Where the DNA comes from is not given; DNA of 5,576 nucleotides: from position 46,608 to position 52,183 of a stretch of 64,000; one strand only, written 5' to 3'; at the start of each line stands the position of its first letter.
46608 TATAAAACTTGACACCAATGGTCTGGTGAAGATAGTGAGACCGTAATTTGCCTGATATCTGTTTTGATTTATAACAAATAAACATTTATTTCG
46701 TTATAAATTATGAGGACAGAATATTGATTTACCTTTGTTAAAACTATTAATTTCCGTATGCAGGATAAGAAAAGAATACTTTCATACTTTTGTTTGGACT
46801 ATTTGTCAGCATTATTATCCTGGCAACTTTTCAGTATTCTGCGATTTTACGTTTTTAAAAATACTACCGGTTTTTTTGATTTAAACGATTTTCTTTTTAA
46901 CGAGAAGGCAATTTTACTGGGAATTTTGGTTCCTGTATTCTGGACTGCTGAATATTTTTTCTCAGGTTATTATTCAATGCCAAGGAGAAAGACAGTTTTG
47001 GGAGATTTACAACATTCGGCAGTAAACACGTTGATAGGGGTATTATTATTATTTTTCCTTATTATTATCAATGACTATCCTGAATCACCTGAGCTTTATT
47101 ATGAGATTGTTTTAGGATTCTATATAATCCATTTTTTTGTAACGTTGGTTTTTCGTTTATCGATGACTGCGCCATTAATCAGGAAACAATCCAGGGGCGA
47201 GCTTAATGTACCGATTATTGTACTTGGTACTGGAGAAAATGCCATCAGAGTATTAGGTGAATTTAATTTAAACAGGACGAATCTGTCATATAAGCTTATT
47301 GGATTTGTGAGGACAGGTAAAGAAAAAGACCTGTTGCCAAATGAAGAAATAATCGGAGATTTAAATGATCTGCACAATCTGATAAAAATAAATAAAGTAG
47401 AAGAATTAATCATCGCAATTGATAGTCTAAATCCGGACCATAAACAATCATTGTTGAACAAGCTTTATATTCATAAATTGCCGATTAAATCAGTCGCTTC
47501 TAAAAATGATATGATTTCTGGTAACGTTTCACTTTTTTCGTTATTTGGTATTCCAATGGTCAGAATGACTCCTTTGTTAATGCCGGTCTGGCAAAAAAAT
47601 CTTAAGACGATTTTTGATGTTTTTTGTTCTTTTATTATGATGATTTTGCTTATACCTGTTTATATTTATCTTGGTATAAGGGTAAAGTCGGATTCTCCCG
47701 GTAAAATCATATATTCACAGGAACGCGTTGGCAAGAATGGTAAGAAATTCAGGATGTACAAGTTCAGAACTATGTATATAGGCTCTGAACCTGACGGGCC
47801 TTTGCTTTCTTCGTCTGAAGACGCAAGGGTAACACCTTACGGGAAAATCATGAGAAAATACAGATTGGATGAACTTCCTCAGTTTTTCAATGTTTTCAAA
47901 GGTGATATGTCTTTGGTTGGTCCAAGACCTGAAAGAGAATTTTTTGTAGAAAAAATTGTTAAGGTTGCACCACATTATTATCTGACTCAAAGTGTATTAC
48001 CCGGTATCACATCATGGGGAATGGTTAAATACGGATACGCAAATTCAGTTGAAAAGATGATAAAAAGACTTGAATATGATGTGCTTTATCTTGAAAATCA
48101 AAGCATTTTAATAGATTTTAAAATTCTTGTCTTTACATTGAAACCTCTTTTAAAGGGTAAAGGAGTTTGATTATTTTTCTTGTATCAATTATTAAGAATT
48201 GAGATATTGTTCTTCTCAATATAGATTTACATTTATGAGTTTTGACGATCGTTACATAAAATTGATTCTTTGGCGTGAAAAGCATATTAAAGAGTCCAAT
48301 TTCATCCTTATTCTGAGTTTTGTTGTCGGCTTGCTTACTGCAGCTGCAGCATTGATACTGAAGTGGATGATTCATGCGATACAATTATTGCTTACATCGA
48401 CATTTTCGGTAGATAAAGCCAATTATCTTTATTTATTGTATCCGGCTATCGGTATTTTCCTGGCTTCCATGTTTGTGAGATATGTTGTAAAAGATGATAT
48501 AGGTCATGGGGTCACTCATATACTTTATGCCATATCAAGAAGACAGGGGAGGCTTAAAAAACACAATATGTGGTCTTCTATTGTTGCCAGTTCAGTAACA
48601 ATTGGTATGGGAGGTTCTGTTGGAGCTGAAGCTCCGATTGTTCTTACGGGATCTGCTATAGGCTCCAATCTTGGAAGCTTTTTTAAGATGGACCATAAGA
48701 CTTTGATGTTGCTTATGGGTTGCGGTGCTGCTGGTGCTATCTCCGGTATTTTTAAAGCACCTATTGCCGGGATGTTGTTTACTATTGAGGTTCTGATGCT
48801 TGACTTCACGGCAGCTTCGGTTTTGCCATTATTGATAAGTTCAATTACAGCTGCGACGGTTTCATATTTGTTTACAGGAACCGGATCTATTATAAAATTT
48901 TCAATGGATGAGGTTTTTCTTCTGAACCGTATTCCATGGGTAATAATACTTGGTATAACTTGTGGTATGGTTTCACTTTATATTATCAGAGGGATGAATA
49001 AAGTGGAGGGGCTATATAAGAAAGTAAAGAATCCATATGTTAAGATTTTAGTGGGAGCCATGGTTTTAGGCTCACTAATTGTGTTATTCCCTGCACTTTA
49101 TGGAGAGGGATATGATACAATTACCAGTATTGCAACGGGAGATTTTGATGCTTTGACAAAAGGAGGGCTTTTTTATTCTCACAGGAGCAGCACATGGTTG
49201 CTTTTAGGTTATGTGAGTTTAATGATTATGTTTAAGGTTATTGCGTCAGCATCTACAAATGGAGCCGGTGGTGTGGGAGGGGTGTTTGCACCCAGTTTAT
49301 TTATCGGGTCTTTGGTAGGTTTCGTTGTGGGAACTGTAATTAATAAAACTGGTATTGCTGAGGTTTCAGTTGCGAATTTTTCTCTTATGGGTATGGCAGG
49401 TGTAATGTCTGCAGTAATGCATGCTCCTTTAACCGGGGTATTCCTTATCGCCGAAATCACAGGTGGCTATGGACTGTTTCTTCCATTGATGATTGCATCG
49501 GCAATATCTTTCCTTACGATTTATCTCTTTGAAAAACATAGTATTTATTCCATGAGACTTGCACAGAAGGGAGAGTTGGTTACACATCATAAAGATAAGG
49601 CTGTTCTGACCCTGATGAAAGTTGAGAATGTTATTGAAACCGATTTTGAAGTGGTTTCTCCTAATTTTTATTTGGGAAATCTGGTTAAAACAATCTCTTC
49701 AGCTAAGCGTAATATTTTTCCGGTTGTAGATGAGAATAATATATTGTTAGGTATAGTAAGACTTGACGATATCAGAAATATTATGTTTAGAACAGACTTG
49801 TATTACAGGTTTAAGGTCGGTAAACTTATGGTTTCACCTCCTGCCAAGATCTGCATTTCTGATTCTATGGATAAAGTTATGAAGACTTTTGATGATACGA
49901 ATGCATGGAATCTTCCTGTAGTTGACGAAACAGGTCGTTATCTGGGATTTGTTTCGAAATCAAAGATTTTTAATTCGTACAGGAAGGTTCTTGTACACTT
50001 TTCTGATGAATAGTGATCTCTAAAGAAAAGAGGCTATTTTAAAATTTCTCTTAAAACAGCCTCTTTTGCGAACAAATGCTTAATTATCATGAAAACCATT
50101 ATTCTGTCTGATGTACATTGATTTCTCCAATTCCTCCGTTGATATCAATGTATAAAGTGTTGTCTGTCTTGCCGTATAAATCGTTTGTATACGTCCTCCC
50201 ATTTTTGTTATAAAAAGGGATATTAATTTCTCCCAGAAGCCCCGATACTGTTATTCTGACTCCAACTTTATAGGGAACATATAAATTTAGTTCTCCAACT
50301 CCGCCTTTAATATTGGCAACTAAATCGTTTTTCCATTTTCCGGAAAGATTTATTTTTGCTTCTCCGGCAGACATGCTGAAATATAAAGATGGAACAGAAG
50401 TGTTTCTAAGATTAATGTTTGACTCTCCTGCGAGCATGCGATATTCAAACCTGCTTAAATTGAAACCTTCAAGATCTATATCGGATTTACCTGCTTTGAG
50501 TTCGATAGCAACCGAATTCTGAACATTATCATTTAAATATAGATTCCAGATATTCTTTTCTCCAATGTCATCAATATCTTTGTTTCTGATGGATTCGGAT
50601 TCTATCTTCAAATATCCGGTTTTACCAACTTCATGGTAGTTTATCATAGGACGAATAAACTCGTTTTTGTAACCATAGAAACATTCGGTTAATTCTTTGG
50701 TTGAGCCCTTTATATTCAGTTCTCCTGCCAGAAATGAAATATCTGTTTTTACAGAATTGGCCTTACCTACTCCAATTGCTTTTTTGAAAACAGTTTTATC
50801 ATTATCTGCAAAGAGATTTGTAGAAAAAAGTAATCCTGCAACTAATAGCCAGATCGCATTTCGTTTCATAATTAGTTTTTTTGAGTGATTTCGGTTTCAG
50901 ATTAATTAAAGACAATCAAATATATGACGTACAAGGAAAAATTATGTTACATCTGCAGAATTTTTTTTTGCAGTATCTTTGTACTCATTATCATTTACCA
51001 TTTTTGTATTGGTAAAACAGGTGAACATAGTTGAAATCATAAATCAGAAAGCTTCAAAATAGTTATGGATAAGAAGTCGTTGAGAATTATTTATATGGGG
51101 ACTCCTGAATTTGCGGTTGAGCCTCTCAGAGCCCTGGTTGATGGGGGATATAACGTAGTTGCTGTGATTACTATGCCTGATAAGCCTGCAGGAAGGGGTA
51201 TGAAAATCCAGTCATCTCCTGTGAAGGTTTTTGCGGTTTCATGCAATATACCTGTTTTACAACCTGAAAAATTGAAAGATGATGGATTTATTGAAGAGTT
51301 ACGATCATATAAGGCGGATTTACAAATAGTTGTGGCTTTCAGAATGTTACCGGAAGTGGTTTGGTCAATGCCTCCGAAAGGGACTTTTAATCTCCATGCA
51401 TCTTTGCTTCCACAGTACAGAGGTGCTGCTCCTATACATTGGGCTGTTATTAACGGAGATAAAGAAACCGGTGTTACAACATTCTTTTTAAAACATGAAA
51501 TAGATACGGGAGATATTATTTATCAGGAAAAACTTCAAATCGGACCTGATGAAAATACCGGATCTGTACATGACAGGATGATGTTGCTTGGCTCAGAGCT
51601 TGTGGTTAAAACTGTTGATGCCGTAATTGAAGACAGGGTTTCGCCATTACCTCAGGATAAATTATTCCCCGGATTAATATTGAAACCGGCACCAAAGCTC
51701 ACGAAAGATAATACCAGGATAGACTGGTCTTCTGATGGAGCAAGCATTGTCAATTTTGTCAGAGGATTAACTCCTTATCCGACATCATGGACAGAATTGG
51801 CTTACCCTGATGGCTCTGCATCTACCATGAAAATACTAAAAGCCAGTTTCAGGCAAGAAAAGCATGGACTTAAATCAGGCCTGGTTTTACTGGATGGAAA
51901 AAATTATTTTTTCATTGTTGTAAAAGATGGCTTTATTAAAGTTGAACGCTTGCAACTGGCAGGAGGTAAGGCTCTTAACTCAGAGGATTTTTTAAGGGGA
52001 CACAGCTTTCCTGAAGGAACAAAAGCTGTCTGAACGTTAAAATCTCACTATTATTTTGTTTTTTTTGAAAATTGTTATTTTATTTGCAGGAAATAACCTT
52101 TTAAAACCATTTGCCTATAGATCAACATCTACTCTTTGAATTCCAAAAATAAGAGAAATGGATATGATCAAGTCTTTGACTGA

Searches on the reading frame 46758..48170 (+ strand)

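Call 60: search_protein_families(library=pfam, max_evalue=0.0001, proteins=[window:46758-48170:+])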
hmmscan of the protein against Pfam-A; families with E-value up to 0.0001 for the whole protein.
window:46758-48170:+ (470 aa): 2 families
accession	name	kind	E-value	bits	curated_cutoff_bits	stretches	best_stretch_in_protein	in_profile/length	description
PF02397.22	Bac_transf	-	6.5e-59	198.9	27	1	283-465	1-178/179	Bacterial sugar transferase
PF13727.12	CoA_binding_3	-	4e-08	33.9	25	1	69-245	3-173/175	CoA-binding domain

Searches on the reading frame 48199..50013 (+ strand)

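Call 60: search_protein_families(library=pfam, max_evalue=0.0001, proteins=[window:48199-50013:+])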
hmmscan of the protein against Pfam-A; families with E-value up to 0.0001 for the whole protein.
window:48199-50013:+ (604 aa): 2 families
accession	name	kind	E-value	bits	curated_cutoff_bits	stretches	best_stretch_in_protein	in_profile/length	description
PF00654.25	Voltage_CLC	-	1.6e-75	254.8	24.8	1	86-439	2-343/346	Voltage gated chloride channel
PF00571.33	CBS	-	6e-15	55.8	24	2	540-592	1-53/57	CBS domain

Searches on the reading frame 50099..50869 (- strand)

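Call 60: search_protein_families(library=pfam, max_evalue=0.0001, proteins=[window:50099-50869:-])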
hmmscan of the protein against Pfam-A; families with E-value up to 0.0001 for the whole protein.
window:50099-50869:- (256 aa): 2 families
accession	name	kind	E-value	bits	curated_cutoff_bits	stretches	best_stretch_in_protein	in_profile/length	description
PF17115.11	Toast_rack_N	-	4.5e-09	36.9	22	1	40-127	6-91/92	N-terminal domain of toast_rack, DUF2154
PF09922.15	LiaF-like_C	-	5.2e-09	36.4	29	1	164-252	19-114/114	Cell wall-active antibiotics response LiaF, C-terminal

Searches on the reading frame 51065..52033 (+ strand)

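Call 60: search_protein_families(library=pfam, max_evalue=0.0001, proteins=[window:51065-52033:+])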
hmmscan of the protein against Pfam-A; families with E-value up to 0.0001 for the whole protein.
window:51065-52033:+ (322 aa): 2 families
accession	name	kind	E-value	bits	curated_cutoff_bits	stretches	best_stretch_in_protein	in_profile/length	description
PF00551.24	Formyl_trans_N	-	1.2e-37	129.8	26.1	1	7-183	2-180/181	Formyl transferase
PF02911.23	Formyl_trans_C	-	1.4e-19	70.6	21.1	1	211-313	1-99/100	Formyl transferase, C-terminal domain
